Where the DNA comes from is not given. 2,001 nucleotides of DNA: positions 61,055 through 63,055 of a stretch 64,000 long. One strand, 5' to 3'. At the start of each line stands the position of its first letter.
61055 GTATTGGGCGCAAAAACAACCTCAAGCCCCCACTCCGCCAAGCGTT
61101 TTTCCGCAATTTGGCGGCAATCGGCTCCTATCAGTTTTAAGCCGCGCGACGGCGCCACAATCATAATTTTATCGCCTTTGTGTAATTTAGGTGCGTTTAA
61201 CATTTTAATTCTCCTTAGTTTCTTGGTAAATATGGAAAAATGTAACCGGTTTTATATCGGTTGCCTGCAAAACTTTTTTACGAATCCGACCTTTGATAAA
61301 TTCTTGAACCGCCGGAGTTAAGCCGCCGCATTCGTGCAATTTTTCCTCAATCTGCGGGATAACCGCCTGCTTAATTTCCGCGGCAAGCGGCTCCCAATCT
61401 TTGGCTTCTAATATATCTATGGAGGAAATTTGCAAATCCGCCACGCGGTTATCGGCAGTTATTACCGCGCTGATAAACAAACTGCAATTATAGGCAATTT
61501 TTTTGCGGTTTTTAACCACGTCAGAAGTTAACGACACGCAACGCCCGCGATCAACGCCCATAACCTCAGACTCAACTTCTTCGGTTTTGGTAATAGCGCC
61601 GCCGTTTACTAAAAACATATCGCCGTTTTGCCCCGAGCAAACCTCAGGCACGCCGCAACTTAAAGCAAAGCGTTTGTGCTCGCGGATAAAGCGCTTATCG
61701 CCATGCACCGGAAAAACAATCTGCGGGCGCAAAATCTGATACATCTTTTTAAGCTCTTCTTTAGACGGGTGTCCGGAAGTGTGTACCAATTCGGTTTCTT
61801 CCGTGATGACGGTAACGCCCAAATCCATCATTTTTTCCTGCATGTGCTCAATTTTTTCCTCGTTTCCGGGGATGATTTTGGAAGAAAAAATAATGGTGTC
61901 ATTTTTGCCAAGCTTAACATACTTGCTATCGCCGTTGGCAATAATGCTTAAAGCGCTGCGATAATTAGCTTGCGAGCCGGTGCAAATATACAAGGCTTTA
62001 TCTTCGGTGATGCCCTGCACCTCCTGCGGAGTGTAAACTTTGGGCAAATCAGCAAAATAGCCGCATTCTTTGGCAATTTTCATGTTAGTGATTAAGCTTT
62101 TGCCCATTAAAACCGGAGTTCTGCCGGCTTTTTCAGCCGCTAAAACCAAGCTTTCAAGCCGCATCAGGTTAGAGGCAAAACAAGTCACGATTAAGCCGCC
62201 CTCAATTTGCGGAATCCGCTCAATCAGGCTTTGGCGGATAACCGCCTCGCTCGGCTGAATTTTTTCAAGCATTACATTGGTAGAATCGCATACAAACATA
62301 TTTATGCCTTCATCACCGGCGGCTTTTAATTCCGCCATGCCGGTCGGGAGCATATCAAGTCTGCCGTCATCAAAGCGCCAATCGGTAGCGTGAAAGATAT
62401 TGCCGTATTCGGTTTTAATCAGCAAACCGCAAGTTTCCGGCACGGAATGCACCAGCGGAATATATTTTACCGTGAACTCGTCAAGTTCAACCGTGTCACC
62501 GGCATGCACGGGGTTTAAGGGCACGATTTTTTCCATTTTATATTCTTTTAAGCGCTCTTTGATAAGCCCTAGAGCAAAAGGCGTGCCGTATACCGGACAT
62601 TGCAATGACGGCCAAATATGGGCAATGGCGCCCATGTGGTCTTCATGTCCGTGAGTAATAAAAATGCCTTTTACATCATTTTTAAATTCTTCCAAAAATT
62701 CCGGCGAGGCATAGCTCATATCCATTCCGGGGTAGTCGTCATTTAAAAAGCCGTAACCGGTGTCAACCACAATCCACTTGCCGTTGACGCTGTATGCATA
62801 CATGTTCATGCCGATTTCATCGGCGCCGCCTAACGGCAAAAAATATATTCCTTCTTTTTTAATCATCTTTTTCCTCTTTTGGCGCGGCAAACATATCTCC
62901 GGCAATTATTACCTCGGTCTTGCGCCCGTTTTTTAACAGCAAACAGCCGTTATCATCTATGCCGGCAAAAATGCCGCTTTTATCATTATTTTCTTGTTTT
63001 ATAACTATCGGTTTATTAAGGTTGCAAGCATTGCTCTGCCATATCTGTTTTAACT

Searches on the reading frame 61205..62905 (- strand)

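Call 76: search_protein_families(library=pfam, proteins=[window:61205-62905:-], max_evalue=0.00001)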
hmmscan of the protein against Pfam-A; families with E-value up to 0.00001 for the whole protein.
window:61205-62905:- (566 aa): 4 families
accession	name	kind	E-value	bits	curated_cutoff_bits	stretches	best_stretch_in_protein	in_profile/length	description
PF22505.1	RNase_J_b_CASP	-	1.5e-32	112.5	27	1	237-357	3-124/126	Ribonuclease J, beta-CASP domain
PF12706.13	Lactamase_B_2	-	2.9e-13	50.3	27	1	44-178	2-145/200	Beta-lactamase superfamily domain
PF07521.17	RMMBL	-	1.4e-11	44.7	21.6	1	373-412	11-50/63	Zn-dependent metallo-hydrolase RNA specificity domain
PF00753.33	Lactamase_B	-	2.9e-10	40.9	22.7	1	34-180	7-154/196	Metallo-beta-lactamase superfamily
